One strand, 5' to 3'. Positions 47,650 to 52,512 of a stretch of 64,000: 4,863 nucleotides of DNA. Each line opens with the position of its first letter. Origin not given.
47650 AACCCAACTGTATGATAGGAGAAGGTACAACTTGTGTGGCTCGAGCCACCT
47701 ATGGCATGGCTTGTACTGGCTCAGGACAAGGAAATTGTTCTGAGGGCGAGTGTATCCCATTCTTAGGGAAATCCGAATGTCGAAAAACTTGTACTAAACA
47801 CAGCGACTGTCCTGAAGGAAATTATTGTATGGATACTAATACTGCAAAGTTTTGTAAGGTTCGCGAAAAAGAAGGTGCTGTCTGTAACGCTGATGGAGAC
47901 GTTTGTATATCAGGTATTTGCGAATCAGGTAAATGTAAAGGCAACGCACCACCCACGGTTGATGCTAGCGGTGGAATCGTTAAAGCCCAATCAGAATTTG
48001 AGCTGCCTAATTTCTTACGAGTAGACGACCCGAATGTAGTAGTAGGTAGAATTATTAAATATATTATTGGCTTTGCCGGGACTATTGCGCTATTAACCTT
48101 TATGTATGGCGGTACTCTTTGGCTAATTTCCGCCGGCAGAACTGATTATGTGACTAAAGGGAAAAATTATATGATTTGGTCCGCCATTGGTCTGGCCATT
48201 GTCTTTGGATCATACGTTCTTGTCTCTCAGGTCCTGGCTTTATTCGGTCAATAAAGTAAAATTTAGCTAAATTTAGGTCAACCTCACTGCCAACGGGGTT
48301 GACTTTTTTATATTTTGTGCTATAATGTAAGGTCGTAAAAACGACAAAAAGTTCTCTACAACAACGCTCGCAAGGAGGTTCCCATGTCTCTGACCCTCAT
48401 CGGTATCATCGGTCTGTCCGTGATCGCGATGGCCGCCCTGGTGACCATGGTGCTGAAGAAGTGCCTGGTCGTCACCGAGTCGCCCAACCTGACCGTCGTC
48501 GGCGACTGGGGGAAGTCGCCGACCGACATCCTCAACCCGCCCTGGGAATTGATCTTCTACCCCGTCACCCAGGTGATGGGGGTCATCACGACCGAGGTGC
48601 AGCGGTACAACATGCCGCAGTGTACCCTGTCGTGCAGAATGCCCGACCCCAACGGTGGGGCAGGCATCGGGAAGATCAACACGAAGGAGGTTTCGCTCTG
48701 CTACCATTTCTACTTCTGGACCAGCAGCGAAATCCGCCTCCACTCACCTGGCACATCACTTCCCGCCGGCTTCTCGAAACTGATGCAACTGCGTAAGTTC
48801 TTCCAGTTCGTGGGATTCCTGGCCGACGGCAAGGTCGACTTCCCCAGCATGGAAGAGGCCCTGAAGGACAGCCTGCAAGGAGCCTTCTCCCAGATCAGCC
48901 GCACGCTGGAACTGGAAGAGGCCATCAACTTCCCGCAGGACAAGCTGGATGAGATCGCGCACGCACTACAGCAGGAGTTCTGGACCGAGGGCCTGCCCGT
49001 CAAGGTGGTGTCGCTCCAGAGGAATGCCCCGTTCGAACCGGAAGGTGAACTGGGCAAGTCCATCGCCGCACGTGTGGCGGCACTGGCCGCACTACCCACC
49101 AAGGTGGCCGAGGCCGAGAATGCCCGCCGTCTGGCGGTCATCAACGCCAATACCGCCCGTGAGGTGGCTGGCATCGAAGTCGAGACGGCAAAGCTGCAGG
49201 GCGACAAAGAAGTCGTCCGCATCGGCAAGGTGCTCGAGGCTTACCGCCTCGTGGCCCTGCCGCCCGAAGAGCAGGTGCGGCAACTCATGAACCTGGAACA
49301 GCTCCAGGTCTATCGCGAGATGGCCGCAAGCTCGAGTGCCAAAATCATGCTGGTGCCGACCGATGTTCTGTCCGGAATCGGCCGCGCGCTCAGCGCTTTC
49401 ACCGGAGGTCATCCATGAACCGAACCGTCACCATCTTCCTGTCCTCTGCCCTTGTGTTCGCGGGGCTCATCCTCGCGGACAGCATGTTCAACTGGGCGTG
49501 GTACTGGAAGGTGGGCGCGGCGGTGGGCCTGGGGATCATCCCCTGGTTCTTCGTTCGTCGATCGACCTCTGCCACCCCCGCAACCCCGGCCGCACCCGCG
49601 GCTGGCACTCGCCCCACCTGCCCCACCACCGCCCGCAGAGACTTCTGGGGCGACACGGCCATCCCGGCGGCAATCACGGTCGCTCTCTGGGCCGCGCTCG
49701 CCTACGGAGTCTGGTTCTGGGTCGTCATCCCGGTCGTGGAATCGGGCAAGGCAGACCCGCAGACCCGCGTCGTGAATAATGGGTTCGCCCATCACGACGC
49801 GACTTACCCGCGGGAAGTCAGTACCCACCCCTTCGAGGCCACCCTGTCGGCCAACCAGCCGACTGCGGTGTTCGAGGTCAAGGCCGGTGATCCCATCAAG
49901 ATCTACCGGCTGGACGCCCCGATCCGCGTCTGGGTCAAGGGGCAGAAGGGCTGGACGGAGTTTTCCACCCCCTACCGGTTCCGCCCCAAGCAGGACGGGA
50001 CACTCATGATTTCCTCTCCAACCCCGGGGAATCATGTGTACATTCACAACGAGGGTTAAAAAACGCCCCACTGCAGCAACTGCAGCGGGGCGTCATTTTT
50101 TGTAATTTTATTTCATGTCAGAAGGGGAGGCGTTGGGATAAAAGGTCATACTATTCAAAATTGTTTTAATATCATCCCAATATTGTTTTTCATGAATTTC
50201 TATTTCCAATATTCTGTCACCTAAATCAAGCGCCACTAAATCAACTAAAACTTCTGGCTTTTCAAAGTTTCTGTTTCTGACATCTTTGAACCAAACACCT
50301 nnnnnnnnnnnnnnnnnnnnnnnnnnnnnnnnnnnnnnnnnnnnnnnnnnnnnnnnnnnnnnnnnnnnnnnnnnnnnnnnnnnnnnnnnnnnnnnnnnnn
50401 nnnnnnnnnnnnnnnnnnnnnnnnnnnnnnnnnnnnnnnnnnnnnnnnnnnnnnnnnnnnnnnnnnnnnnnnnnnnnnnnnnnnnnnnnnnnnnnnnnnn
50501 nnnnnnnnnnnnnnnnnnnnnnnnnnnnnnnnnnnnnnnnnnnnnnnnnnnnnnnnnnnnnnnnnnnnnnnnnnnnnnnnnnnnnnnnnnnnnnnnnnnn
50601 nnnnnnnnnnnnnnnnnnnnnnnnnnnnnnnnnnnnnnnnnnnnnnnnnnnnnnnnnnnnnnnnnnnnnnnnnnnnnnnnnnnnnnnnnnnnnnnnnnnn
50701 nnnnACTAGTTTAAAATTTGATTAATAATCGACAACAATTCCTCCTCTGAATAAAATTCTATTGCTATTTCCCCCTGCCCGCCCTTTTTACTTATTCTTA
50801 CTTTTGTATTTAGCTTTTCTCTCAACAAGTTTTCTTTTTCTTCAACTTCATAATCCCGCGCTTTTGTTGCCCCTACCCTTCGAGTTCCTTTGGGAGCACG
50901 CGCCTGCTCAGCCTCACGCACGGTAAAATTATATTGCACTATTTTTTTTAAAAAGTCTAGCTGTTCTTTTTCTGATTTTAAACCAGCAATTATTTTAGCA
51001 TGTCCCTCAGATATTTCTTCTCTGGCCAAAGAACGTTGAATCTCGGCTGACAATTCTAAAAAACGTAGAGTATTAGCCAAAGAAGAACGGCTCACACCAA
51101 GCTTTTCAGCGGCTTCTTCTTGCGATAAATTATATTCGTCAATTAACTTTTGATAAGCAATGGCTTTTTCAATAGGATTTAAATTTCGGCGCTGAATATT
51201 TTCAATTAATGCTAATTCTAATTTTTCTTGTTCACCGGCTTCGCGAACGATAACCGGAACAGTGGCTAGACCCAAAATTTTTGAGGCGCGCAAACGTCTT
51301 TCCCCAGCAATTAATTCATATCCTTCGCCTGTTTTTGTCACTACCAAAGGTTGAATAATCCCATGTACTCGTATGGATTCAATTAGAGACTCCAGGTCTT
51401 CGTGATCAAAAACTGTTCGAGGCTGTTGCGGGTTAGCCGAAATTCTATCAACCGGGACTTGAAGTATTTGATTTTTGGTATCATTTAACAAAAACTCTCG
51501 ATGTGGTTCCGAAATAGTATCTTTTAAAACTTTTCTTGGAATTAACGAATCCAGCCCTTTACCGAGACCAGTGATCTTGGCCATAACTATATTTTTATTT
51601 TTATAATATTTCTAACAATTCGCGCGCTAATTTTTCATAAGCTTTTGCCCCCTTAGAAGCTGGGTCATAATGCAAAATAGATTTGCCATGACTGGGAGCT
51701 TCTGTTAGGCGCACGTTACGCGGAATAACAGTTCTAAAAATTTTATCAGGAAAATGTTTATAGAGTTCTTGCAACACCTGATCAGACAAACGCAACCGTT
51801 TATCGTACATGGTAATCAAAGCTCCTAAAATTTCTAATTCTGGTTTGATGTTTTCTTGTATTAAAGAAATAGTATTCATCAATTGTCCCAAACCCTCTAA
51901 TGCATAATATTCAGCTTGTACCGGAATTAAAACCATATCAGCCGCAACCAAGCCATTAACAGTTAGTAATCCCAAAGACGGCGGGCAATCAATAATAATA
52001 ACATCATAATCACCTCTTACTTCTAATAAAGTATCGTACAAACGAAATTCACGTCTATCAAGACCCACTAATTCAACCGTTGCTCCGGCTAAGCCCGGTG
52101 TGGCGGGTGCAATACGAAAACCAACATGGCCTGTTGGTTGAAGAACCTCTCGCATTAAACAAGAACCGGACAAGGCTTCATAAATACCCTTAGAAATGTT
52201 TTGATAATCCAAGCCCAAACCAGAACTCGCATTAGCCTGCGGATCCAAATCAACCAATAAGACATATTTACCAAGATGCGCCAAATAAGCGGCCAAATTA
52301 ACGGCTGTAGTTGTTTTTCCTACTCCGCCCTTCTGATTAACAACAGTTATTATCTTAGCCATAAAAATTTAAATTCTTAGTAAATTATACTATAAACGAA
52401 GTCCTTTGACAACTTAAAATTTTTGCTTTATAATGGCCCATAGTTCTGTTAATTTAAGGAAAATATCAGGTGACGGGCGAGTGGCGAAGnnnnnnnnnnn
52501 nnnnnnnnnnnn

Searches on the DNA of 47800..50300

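Call 62: search_rna_families(source=window, start=47800, end=50300, threshold=evalue, max_evalue=1)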
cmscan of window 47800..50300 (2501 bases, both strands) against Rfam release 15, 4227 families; matches with E-value up to 1: 2.
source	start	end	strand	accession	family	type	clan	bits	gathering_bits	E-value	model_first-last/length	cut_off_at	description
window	48081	48151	+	RF02270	nse_sRNA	Gene;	-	22.3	75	0.79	1-73/73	no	Neisseria sigma-E sRNA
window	49428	49498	+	RF02246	Six3os1_1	Gene; lncRNA;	-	17.4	50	0.8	1-87/87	no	Six3os1 conserved region 1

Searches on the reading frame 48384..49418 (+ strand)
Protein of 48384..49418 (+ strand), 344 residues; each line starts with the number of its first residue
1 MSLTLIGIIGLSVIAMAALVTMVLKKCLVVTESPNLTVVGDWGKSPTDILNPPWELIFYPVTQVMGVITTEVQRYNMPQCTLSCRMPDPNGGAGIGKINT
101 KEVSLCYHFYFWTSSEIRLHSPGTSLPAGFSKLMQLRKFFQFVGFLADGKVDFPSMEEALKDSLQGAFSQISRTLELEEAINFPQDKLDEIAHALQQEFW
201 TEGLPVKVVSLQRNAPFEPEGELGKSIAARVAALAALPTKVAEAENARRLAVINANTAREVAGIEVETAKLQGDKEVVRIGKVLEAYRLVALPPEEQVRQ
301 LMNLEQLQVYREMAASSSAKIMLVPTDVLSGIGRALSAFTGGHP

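Call 59: search_protein_families(library=pfam, proteins=[window:48384-49418:+], max_evalue=0.001)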
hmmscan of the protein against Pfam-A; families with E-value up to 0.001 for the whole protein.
window:48384-49418:+ (344 aa): 0 families

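Call 78: find_homologous_proteins(query=window:48384-49418:+, max_evalue=0.00001)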
Query window:48384-49418:+ (344 aa): 6 proteins with E <= 0.00001 among 8000 candidates.
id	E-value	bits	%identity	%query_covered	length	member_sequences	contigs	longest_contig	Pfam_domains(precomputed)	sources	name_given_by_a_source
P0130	3.3e-223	758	100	100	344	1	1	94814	-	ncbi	-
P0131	1.6e-142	493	64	100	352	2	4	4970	-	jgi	-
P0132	4.2e-141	488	65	99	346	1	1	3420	-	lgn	-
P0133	5.2e-120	419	60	99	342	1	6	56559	-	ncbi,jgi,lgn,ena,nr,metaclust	ncbi:MAG: hypothetical protein UT32_C0018G0005 [Parcubacteria group bacterium GW2011_GWC2_39_14]|nr:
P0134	5.5e-120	419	80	66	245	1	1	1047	-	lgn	-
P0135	6.0e-72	261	72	54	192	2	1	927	-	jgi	-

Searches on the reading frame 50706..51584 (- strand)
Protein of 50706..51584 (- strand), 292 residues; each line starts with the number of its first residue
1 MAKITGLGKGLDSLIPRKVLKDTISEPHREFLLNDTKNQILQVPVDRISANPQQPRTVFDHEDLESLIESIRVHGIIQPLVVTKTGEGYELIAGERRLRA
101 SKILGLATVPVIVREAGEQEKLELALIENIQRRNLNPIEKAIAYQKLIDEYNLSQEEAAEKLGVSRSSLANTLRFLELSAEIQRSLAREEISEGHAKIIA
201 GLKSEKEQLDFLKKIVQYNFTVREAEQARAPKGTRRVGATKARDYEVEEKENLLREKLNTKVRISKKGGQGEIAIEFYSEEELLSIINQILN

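Call 59: search_protein_families(library=pfam, proteins=[window:50706-51584:-], max_evalue=0.001)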
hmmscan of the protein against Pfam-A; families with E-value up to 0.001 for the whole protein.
window:50706-51584:- (292 aa): 4 families
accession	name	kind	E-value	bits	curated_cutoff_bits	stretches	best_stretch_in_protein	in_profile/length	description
PF17762.8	HTH_ParB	-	9.5e-33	112.8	22.6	1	134-228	2-96/102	ParB HTH domain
PF02195.25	ParB_N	-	4.4e-32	110.4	26.3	1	39-131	2-95/95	ParB N-terminal domain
PF23552.2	ParB_C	-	6.9e-06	25.9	23.8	1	244-290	2-49/50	ParB dimerisation domain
PF01381.28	HTH_3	-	3.6e-05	24.1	23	1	147-170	4-27/55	Helix-turn-helix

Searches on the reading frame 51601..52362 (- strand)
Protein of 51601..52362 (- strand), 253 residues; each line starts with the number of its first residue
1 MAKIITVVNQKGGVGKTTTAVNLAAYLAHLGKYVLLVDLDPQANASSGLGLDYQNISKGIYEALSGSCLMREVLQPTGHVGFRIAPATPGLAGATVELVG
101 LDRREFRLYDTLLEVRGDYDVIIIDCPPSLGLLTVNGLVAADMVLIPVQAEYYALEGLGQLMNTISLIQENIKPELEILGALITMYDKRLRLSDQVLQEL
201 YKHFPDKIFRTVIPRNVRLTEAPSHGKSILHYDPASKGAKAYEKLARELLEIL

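Call 59: search_protein_families(library=pfam, proteins=[window:51601-52362:-], max_evalue=0.001)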
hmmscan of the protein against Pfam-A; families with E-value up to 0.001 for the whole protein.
window:51601-52362:- (253 aa): 9 families
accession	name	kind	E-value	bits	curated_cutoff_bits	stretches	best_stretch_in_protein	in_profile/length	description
PF13614.12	AAA_31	-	4.4e-61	206.4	27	1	3-178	2-177/177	AAA domain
PF01656.29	CbiA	-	7.7e-29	100.6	25.4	1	5-229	1-125/125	CobQ/CobB/MinD/ParA nucleotide binding domain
PF06564.18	CBP_BcsQ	-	5.1e-11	43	21.3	1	3-247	2-231/234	Cellulose biosynthesis protein BcsQ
PF00142.24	Fer4_NifH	-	5.7e-11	42.8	25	1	8-47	5-44/271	4Fe-4S iron sulfur cluster binding proteins, NifH/frxC family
PF10609.15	ParA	-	1.2e-10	41.7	27.1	1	2-40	3-41/246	NUBPL iron-transfer P-loop NTPase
PF09140.17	MipZ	-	3.2e-10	40.2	20.7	1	4-42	2-40/262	ATPase MipZ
PF02374.21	ArsA_ATPase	-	4.9e-10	39.5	24.3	1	7-59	5-57/305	Anion-transporting ATPase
PF16575.11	CLP1_P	-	0.00032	21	26.6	0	13-43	4-34/188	mRNA cleavage and polyadenylation factor CLP1 P-loop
PF07015.17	VirC1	-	0.00048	20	24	0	3-40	2-39/231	VirC1 protein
